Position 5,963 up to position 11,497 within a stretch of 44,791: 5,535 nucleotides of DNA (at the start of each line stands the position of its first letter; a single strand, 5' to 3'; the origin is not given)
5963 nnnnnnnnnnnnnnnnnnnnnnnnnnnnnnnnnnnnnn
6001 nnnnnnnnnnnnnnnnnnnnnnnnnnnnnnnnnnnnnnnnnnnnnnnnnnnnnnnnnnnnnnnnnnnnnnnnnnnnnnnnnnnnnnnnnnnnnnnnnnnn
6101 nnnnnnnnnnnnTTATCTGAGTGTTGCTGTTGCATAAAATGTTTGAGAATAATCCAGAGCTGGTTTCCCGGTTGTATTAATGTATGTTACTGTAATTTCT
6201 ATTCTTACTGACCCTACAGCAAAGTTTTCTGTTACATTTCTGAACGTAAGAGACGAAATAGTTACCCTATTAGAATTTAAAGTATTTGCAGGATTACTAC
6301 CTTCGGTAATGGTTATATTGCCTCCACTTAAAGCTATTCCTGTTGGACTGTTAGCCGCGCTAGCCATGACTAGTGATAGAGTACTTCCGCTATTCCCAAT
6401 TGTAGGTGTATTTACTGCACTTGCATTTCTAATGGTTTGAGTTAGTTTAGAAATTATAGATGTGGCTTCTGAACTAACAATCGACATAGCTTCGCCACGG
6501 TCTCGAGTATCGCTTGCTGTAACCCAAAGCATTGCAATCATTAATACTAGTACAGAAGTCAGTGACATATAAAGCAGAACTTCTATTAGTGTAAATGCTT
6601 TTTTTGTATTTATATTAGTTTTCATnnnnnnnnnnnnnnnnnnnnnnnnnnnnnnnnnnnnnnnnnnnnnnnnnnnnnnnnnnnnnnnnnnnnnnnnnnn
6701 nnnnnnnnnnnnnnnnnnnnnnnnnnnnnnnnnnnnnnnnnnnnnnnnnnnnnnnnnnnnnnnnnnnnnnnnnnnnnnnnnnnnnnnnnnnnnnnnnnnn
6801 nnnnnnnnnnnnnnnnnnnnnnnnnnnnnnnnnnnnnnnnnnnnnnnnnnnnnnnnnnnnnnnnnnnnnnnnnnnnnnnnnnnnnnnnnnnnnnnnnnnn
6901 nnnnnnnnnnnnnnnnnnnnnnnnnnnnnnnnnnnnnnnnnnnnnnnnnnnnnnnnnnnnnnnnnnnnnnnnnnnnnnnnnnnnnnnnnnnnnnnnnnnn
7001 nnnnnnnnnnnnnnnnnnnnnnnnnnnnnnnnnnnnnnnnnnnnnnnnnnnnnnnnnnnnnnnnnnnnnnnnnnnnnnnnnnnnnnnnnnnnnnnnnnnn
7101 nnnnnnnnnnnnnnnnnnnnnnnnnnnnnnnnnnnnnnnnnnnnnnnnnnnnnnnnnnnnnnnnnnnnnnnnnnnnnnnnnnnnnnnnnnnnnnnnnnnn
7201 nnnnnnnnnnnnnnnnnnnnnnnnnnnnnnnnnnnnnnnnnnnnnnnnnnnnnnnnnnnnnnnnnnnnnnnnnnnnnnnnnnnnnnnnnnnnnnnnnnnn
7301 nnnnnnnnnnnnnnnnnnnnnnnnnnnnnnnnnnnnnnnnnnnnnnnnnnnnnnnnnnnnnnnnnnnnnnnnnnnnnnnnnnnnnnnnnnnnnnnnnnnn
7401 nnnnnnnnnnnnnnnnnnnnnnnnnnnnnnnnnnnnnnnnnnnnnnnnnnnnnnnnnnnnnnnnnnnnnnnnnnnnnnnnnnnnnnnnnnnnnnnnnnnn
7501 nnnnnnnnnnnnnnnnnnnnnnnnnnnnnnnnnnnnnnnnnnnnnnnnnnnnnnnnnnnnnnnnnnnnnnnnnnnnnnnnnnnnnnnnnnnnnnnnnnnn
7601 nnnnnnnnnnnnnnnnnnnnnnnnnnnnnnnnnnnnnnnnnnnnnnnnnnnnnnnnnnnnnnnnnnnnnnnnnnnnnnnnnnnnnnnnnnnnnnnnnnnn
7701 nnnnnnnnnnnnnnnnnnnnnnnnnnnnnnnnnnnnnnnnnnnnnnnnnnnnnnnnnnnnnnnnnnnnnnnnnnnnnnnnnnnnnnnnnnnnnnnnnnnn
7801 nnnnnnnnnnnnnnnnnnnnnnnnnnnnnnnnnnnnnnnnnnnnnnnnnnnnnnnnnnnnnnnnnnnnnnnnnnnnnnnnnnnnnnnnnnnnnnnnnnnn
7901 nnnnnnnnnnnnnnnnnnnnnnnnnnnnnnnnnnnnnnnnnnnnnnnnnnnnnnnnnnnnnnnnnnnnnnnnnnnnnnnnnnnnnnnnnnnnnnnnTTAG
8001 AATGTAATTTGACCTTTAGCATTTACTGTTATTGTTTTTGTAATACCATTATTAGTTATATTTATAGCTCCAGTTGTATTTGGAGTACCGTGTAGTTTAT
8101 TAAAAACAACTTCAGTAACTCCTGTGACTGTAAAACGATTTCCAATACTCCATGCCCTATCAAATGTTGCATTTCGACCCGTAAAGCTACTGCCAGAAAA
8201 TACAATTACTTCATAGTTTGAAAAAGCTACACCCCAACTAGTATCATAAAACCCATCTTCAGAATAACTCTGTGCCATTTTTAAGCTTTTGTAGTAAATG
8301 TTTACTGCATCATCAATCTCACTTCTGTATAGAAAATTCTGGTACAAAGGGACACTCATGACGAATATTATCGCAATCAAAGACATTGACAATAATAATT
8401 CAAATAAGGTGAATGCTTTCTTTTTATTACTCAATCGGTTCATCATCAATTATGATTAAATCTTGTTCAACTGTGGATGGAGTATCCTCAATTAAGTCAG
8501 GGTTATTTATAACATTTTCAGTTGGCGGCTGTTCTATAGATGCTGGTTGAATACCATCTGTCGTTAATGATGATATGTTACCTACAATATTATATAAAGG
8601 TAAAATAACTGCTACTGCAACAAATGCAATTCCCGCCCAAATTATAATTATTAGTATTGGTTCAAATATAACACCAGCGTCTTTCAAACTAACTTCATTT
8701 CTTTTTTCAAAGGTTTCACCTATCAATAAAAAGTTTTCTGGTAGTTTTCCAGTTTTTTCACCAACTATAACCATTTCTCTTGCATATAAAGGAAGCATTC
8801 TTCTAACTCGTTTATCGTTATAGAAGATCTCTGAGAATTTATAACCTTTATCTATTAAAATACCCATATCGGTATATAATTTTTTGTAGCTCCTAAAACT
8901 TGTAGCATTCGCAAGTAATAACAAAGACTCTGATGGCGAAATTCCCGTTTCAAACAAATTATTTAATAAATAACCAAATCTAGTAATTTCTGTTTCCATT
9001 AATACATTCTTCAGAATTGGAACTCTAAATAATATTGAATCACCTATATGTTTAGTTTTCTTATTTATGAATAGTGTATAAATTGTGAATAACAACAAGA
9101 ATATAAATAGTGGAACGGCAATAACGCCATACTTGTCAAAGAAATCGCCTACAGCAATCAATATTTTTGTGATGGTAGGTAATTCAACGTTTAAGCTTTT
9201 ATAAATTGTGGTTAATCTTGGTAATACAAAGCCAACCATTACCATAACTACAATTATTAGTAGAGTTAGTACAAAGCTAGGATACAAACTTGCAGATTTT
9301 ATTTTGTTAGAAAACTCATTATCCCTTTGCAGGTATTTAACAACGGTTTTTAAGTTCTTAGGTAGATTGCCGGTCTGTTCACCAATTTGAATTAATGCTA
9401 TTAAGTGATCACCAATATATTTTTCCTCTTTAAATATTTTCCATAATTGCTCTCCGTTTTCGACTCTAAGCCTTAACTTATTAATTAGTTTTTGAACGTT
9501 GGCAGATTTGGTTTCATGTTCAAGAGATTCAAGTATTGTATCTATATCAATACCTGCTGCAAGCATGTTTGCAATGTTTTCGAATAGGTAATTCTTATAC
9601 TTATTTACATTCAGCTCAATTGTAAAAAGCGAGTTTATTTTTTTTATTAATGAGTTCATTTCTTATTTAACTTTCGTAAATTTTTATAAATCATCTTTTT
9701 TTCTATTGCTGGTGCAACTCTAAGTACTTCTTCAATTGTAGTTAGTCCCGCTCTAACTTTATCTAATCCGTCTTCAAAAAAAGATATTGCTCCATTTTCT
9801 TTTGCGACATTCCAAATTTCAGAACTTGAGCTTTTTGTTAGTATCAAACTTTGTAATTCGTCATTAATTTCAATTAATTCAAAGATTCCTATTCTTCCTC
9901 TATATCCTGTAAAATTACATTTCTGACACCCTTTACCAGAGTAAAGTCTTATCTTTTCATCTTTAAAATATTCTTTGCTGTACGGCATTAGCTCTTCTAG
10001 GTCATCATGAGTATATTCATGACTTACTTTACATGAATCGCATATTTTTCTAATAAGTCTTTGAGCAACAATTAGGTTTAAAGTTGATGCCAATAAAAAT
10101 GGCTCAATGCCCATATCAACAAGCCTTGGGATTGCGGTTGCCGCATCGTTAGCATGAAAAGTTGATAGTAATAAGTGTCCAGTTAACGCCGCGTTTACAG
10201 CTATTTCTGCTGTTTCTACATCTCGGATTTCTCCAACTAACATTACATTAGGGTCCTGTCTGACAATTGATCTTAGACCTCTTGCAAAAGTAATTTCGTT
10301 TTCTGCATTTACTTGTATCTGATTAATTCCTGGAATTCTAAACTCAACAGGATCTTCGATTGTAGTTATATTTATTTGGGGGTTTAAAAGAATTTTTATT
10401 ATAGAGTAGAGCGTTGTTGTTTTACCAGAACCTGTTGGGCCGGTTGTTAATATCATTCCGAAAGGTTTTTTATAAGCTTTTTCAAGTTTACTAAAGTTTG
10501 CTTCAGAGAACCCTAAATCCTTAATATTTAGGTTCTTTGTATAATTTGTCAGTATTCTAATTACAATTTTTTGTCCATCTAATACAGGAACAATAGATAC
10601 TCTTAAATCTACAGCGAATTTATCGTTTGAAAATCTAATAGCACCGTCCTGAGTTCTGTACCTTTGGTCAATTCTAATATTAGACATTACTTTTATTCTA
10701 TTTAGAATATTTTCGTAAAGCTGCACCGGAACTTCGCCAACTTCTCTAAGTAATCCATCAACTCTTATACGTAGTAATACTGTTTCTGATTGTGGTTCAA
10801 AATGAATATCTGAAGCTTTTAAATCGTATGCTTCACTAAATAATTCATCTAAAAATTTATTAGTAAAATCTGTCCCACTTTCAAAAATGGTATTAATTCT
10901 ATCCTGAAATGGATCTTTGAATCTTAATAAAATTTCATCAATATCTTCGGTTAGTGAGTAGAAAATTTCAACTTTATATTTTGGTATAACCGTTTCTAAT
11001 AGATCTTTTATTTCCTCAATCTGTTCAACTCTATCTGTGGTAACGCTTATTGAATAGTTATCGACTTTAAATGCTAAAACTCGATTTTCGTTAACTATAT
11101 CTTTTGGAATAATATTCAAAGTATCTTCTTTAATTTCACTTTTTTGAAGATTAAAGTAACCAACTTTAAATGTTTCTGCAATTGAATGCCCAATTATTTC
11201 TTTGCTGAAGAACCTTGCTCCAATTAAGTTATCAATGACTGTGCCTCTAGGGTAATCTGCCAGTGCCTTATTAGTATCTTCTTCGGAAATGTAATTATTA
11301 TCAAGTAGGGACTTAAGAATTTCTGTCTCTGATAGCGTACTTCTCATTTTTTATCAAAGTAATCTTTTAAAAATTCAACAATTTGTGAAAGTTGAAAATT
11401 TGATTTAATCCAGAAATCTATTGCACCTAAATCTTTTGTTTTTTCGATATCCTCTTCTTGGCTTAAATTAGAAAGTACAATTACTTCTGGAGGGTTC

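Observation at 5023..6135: Minor pilin carrying two CBM2 carbohydrate-binding modules and no catalytic domain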

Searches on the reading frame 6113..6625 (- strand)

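Call 3: search_protein_families(library=pfam, proteins=[window:6113-6625:-], max_evalue=0.1)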
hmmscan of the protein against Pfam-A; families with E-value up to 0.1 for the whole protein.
window:6113-6625:- (170 aa): 1 family
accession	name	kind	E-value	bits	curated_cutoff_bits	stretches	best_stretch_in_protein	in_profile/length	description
PF07963.17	N_methyl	-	8.5e-05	22.4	21.2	1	7-30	3-26/27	Prokaryotic N-terminal methylation motif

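Call 4: search_protein_families(library=ncbifam, proteins=[window:6113-6625:-], max_evalue=0.1)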
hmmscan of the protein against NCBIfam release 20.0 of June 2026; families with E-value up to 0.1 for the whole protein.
window:6113-6625:- (170 aa): 6 families
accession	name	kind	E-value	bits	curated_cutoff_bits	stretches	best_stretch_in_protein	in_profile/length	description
TIGR02599.1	TIGR02599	subfamily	0.00039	19.8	256.5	1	10-68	1-59/361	Verru_Chthon cassette protein C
NF041002.1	pilin_ComGF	equivalog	0.00048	20.4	80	1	8-69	1-60/139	competence type IV pilus minor pilin ComGF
NF007848.0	PRK10557.1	equivalog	0.0037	16.6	120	1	6-34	8-36/192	prepilin peptidase-dependent protein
NF040999.1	pilin_ComGC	equivalog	0.006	16.7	75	1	8-30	1-23/84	competence type IV pilus major pilin ComGC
NF006453.0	PRK08808.1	equivalog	0.055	12.5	295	1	9-66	7-64/211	type II secretion system protein J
NF007800.0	PRK10506.1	equivalog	0.071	12.9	158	0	2-36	2-36/163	prepilin peptidase-dependent protein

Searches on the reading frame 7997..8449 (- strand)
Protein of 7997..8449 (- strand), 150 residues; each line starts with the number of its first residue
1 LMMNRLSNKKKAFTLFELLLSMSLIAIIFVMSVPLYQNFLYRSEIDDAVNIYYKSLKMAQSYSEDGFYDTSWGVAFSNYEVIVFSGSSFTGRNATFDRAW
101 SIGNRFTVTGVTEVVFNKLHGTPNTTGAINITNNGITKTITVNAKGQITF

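Call 3: search_protein_families(library=pfam, proteins=[window:7997-8449:-], max_evalue=0.1)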
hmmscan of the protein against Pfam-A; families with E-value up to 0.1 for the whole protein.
window:7997-8449:- (150 aa): 1 family
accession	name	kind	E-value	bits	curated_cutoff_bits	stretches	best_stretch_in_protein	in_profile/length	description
PF07963.17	N_methyl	-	2.7e-05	24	21.2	1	8-31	2-25/27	Prokaryotic N-terminal methylation motif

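Call 4: search_protein_families(library=ncbifam, proteins=[window:7997-8449:-], max_evalue=0.1)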
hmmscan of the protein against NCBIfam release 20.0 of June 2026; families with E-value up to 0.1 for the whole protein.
window:7997-8449:- (150 aa): 10 families
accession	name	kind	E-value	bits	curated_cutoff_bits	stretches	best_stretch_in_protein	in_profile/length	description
NF041013.1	T4P_ComGE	equivalog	5.2e-07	29.7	49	1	8-85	1-80/83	competence type IV pilus minor pilin ComGE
NF007862.0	PRK10574.1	equivalog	5e-06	26.7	138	1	8-49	2-43/145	prepilin peptidase-dependent pilin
NF040982.1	ComGD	equivalog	0.00018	21.9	70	1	10-140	1-127/139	competence type IV pilus minor pilin ComGD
NF041775.1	typeIV_PilA_Myxo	equivalog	0.00098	19.1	400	1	1-61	1-60/214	type IV pilin protein PilA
TIGR02599.1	TIGR02599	subfamily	0.001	18.4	256.5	1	12-37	1-26/361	Verru_Chthon cassette protein C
TIGR02532.1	IV_pilin_GFxxxE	domain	0.0019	18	16.3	1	11-31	2-22/24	prepilin-type N-terminal cleavage/methylation domain-containing protein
NF041002.1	pilin_ComGF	equivalog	0.0045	17.2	80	1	10-40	1-31/139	competence type IV pilus minor pilin ComGF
NF040999.1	pilin_ComGC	equivalog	0.012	15.8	75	1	10-34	1-25/84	competence type IV pilus major pilin ComGC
NF007800.0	PRK10506.1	equivalog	0.015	15.2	158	1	5-52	3-50/163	prepilin peptidase-dependent protein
TIGR02596.1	TIGR02596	subfamily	0.038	14.1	70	1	13-49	1-37/196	Verru_Chthon cassette protein D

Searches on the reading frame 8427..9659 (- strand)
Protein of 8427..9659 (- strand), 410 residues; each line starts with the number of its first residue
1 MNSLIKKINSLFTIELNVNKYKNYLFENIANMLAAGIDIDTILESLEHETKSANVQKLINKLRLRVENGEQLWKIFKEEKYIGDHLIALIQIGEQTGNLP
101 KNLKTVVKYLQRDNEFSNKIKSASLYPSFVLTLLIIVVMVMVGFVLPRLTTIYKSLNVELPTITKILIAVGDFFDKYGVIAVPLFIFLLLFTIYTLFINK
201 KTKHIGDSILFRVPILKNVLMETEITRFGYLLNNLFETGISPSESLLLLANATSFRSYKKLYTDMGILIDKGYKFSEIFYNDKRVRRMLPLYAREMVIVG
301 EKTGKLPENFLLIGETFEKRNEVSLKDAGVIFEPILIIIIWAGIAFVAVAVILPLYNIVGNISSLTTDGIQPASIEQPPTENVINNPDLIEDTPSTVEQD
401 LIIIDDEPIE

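Call 3: search_protein_families(library=pfam, proteins=[window:8427-9659:-], max_evalue=0.1)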
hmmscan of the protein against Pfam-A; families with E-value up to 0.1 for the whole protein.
window:8427-9659:- (410 aa): 2 families
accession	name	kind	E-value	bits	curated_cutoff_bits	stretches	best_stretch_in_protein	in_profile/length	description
PF00482.28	T2SSF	-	5.6e-39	133.4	25.2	2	27-147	3-125/125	Type II secretion system (T2SS), protein F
PF06570.16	DUF1129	-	0.017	15.1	29.1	1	103-171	128-190/207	Protein of unknown function (DUF1129)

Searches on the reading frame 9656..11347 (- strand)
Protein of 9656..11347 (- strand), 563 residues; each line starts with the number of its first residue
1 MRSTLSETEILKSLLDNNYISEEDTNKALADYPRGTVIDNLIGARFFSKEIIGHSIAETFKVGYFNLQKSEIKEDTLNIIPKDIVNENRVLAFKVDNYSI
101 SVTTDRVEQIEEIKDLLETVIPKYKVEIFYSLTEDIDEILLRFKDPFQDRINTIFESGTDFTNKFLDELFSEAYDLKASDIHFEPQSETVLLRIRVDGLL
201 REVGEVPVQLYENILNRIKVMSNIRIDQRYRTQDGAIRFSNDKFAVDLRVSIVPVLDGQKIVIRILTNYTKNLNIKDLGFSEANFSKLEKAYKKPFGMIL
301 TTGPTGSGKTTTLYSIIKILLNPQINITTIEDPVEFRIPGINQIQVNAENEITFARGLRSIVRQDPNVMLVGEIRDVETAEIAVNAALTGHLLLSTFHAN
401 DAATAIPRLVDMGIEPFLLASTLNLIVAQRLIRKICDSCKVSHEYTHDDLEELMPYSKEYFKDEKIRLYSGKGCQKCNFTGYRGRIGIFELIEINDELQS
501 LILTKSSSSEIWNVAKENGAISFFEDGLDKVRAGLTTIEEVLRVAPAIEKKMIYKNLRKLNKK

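Call 3: search_protein_families(library=pfam, proteins=[window:9656-11347:-], max_evalue=0.1)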
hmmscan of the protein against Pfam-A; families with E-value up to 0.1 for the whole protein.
window:9656-11347:- (563 aa): 12 families
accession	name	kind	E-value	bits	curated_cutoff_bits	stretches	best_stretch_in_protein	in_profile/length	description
PF00437.27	T2SSE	-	2.8e-120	401.8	24.9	1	159-543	5-370/370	Type II/IV secretion system protein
PF05157.20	MshEN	-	1.1e-06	29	23.1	1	61-144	2-84/90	MshEN domain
PF13173.12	AAA_14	-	0.0014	19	27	1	298-387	4-84/129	AAA domain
PF13555.12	AAA_29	-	0.0026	17.9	27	1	290-324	16-50/61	P-loop containing region of AAA domain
PF25199.1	nSTAND_NTPase5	-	0.0037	17.5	34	1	289-342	34-88/145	Novel STAND NTPase 5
PF20720.3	nSTAND3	-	0.0046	17.1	27.2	1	297-336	18-57/155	Novel STAND NTPase 3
PF00448.28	SRP54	-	0.014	15.5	22.7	1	298-350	3-54/196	SRP54-type protein, GTPase domain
PF03215.21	Rad17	-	0.032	14.6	23.8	1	288-340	40-86/186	Rad17 P-loop domain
PF04851.21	ResIII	-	0.045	14.1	22.5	1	287-322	14-49/164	Type III restriction enzyme, res subunit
PF04665.18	Pox_A32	-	0.056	13.4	22.8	0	289-321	7-38/242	Poxvirus A32 protein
PF13245.12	AAA_19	-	0.069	13.8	25.1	0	298-322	13-37/134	AAA domain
PF13401.12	AAA_22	-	0.079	13.7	27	0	297-321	6-30/130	AAA domain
